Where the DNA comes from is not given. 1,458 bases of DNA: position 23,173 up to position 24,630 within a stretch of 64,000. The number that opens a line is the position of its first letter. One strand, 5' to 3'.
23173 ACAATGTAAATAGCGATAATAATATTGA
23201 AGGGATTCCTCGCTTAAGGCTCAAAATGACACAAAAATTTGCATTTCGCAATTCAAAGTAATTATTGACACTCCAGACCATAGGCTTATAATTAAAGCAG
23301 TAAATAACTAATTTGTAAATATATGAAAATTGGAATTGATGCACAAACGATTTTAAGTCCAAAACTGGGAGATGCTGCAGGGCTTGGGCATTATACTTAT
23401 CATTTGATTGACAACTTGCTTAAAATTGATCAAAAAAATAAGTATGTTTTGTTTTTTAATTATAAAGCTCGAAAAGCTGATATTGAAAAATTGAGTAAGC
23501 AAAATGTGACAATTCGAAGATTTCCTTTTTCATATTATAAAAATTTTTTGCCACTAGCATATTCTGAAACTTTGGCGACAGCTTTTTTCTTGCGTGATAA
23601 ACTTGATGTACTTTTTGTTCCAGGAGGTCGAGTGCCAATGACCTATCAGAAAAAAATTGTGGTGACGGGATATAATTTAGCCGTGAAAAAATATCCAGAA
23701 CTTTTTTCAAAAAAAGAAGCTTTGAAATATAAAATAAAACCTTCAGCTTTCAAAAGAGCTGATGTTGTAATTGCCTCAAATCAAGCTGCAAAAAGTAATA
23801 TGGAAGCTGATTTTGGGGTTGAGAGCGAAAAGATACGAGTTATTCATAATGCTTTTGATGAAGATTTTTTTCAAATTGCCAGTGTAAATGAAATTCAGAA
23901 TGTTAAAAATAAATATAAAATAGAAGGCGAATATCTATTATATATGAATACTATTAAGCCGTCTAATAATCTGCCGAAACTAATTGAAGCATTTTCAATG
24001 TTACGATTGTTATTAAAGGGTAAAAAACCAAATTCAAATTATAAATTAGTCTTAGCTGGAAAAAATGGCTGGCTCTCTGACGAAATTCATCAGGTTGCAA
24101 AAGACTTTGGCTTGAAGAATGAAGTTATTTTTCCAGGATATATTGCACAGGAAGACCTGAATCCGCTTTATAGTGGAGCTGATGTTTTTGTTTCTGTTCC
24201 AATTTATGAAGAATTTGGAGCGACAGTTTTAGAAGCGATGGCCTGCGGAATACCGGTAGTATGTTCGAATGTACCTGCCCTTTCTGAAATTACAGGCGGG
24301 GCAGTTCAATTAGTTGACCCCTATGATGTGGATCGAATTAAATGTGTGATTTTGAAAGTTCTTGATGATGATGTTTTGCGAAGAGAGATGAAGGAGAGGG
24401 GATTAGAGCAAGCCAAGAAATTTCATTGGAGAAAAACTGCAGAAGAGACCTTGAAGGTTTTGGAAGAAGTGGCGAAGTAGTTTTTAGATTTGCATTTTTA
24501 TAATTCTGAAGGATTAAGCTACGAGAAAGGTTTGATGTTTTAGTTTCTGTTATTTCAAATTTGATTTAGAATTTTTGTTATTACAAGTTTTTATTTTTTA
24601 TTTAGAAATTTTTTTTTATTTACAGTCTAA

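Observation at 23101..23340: Two independent MITE copies sit 30-60 bp upstream of paralogous GT4 glycosyltransferase genes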

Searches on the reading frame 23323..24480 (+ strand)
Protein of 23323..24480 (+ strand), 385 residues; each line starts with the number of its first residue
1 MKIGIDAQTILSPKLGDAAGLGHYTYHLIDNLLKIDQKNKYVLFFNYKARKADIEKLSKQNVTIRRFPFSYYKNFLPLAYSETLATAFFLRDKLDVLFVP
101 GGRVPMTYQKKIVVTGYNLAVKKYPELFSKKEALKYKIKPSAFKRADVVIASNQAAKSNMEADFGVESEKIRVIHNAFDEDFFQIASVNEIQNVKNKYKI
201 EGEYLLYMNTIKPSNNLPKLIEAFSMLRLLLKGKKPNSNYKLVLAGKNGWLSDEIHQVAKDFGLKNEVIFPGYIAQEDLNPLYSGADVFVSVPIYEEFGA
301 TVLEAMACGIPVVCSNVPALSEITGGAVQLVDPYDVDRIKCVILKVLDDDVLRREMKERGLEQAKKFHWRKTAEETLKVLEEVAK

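Call 13: search_protein_families(library=pfam, proteins=[window:23323-24480:+])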
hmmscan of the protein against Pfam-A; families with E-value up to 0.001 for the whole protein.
window:23323-24480:+ (385 aa): 6 families
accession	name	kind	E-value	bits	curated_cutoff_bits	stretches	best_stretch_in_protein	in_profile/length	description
PF00534.26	Glycos_transf_1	-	2.9e-31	108.8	26.4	1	199-360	12-169/172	Glycosyl transferases group 1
PF13692.12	Glyco_trans_1_4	-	2.5e-23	83.3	27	1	205-349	4-142/142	Glycosyl transferases group 1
PF13439.12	Glyco_transf_4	-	2.3e-09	38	28.5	1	20-181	3-169/170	Glycosyltransferase Family 4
PF13524.12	Glyco_trans_1_2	-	8.8e-08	32.7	25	1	239-377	14-143/144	Glycosyl transferase-like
PF20706.3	GT4-conflict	-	0.00014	21.4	26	1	227-316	221-312/385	Family 4 Glycosyltransferase in conflict systems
PF13579.12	Glyco_trans_4_4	-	0.00093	20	29.7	0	57-176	35-157/158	Glycosyl transferase 4-like domain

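Call 24: find_encoding_contigs(protein=window:23323-24480:+, flank=3000, max_places=10)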
Protein window:23323-24480:+ (385 aa): no gene with exactly this product is on record in the collection.

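Call 26: find_homologous_proteins(query=window:23323-24480:+, max_evalue=1e-30)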
Query window:23323-24480:+ (385 aa): 1287 proteins with E <= 1e-30 among 8000 candidates; the best 120 are listed.
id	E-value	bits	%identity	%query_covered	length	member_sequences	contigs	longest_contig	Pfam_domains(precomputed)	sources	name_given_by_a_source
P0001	2.0e-252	855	100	100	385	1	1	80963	PF00534.27,PF13524.13,PF13439.13,PF13692.13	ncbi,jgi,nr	ncbi:glycosyltransferase family 4 protein [Patescibacteria group bacterium]|nr:glycosyltransferase f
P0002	1.2e-218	744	85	99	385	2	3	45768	PF00534.27,PF13439.13,PF20706.4,PF13692.13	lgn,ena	-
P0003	1.0e-214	731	83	100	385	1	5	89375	PF00534.27,PF13524.13,PF13439.13,PF13692.13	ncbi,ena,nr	ncbi:MAG: glycosyltransferase family 4 protein [Candidatus Pacebacteria bacterium]|nr:glycosyltransf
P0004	1.9e-211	720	81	100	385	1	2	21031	PF00534.27,PF13524.13,PF13439.13,PF20706.4,PF13692.13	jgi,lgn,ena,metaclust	metaclust:\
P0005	8.8e-208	708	81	99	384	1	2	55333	PF00534.27,PF13524.13,PF13439.13,PF13692.13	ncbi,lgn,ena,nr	ncbi:glycosyltransferase family 4 protein [Candidatus Parcubacteria bacterium]|nr:glycosyltransferas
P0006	3.3e-207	706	81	100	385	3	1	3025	PF00534.27,PF13439.13,PF13692.13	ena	-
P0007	3.4e-206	703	83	97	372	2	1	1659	PF00534.27,PF13524.13,PF13439.13,PF13692.13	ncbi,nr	ncbi:MAG: glycosyltransferase family 4 protein, partial [Candidatus Pacebacteria bacterium]|nr:glyco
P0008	2.4e-193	660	74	99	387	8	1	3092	PF00534.27,PF13524.13,PF13439.13,PF13692.13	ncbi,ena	-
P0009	3.0e-192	657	74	100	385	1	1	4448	PF00534.27,PF13524.13,PF13439.13,PF20706.4,PF13692.13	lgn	-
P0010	7.7e-190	649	74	100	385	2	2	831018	PF00534.27,PF13524.13,PF13439.13,PF13692.13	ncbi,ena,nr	ncbi:glycosyltransferase family 4 protein [Candidatus Parcubacteria bacterium]|nr:glycosyltransferas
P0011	4.4e-189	646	74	99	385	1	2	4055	PF00534.27,PF13524.13,PF13439.13,PF20706.4,PF13692.13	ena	-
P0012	3.0e-188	644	72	99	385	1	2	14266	PF00534.27,PF13524.13,PF13439.13,PF20706.4,PF13692.13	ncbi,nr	ncbi:MAG: glycosyltransferase family 4 protein [Candidatus Pacebacteria bacterium]|nr:glycosyltransf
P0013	6.9e-188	642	73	99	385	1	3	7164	PF00534.27,PF13524.13,PF13439.13,PF20706.4,PF13692.13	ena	-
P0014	1.4e-187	641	73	100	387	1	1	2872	PF00534.27,PF13524.13,PF13439.13,PF13692.13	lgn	-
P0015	3.2e-187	640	74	99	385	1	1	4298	PF00534.27,PF13524.13,PF13439.13,PF20706.4,PF13692.13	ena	-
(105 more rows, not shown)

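Call 27: find_encoding_contigs(protein=P0002, flank=10000, max_places=3)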
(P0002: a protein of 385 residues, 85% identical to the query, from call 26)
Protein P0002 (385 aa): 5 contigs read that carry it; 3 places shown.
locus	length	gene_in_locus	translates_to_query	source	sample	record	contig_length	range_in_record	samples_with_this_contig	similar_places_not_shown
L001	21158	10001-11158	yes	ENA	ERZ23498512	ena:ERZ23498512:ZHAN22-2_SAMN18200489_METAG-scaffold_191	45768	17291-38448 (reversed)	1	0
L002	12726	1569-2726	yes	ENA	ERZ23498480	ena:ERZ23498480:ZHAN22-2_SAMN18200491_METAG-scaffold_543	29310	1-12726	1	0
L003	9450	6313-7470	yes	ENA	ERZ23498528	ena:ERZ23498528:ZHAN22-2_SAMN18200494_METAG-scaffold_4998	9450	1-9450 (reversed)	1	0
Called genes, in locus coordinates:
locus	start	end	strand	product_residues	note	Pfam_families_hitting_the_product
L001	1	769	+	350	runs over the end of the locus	PF00438:S-AdoMet_synt_N, PF02772:S-AdoMet_synt_M, PF02773:S-AdoMet_synt_C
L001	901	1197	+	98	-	PF01713:Smr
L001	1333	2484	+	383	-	-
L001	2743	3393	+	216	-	-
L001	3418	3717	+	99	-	-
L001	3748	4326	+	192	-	PF04073:tRNA_edit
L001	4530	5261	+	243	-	PF02616:SMC_ScpA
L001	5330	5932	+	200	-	PF04079:SMC_ScpB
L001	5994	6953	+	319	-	PF00768:Peptidase_S11, PF13354:Beta-lactamase2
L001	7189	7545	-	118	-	PF00453:Ribosomal_L20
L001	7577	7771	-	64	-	PF01632:Ribosomal_L35p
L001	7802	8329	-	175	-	PF05198:IF3_N, PF00707:IF3_C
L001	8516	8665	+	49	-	-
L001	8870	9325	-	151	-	PF01668:SmpB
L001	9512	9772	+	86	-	-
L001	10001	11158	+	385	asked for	PF13439:Glyco_transf_4, PF00534:Glycos_transf_1, PF13692:Glyco_trans_1_4, PF20706:GT4-conflict (faint)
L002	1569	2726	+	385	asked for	PF13439:Glyco_transf_4, PF00534:Glycos_transf_1, PF13692:Glyco_trans_1_4, PF20706:GT4-conflict (faint)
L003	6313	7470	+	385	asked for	PF13439:Glyco_transf_4, PF00534:Glycos_transf_1, PF13692:Glyco_trans_1_4, PF20706:GT4-conflict (faint)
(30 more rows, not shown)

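Call 28: find_encoding_contigs(protein=P0003, flank=10000, max_places=3)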
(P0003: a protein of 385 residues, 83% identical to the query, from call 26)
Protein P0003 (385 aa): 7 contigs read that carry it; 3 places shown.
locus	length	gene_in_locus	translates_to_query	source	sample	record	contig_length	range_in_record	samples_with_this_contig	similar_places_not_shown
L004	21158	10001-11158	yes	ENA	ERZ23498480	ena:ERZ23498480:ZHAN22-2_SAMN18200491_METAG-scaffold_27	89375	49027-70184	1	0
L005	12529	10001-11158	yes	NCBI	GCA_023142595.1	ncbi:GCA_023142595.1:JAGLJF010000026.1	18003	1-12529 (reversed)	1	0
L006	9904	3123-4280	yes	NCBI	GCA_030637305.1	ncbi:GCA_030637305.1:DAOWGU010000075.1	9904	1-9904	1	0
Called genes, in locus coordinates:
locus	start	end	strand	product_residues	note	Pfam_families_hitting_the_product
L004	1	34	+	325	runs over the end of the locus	PF03773:ArsP_1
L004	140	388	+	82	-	PF00462:Glutaredoxin, PF13417:GST_N_3 (weak)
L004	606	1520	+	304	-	PF00890:FAD_binding_2 (weak), PF01134:GIDA (faint), PF01266:DAO (faint), PF03486:HI0933_like (faint), PF07992:Pyr_redox_2, PF12831:FAD_oxidored (weak), PF13738:Pyr_redox_3, PF00070:Pyr_redox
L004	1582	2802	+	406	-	PF08534:Redoxin (faint)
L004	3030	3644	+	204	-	-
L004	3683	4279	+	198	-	PF04073:tRNA_edit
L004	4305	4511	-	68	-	-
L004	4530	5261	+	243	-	PF02616:SMC_ScpA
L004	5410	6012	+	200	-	PF04079:SMC_ScpB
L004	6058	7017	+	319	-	PF00768:Peptidase_S11, PF13354:Beta-lactamase2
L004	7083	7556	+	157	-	-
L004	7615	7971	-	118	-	PF00453:Ribosomal_L20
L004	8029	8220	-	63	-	PF01632:Ribosomal_L35p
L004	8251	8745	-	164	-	PF05198:IF3_N, PF00707:IF3_C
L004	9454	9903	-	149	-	PF01668:SmpB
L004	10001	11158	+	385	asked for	PF13439:Glyco_transf_4, PF00534:Glycos_transf_1, PF13692:Glyco_trans_1_4, PF13524:Glyco_trans_1_2 (faint)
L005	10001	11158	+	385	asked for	PF13439:Glyco_transf_4, PF00534:Glycos_transf_1, PF13692:Glyco_trans_1_4, PF13524:Glyco_trans_1_2 (faint)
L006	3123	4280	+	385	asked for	PF13439:Glyco_transf_4, PF00534:Glycos_transf_1, PF13692:Glyco_trans_1_4, PF13524:Glyco_trans_1_2 (faint)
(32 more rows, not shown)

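Call 29: find_encoding_contigs(protein=P0005, flank=10000, max_places=2)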
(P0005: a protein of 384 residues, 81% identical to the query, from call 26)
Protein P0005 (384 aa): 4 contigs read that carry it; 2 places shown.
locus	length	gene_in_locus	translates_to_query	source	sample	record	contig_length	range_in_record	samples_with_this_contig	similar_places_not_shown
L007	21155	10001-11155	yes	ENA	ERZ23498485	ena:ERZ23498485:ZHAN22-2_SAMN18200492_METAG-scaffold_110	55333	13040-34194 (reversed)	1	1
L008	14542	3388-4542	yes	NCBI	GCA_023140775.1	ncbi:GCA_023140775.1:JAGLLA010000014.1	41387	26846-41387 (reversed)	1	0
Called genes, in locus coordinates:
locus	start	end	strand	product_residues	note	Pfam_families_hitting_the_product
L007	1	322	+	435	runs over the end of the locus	PF00817:IMS, PF11799:IMS_C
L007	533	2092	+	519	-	PF02689:Herpes_Helicase (faint), PF05970:PIF1, PF13245:AAA_19, PF13604:AAA_30, PF13401:AAA_22 (weak), PF13479:AAA_24 (faint), PF13280:WYL (weak)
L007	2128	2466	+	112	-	-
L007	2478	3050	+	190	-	PF00565:SNase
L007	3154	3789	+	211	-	-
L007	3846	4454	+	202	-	PF04073:tRNA_edit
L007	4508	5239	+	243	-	PF02616:SMC_ScpA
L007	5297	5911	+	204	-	PF04079:SMC_ScpB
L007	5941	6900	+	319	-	PF00768:Peptidase_S11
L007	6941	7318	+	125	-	-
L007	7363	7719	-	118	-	PF00453:Ribosomal_L20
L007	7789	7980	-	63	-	PF01632:Ribosomal_L35p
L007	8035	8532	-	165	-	PF05198:IF3_N, PF00707:IF3_C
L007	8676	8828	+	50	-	-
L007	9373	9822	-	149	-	PF01668:SmpB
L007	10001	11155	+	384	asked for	PF13439:Glyco_transf_4, PF00534:Glycos_transf_1, PF13692:Glyco_trans_1_4, PF13524:Glyco_trans_1_2 (weak)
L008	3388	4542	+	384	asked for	PF13439:Glyco_transf_4, PF00534:Glycos_transf_1, PF13692:Glyco_trans_1_4, PF13524:Glyco_trans_1_2 (weak)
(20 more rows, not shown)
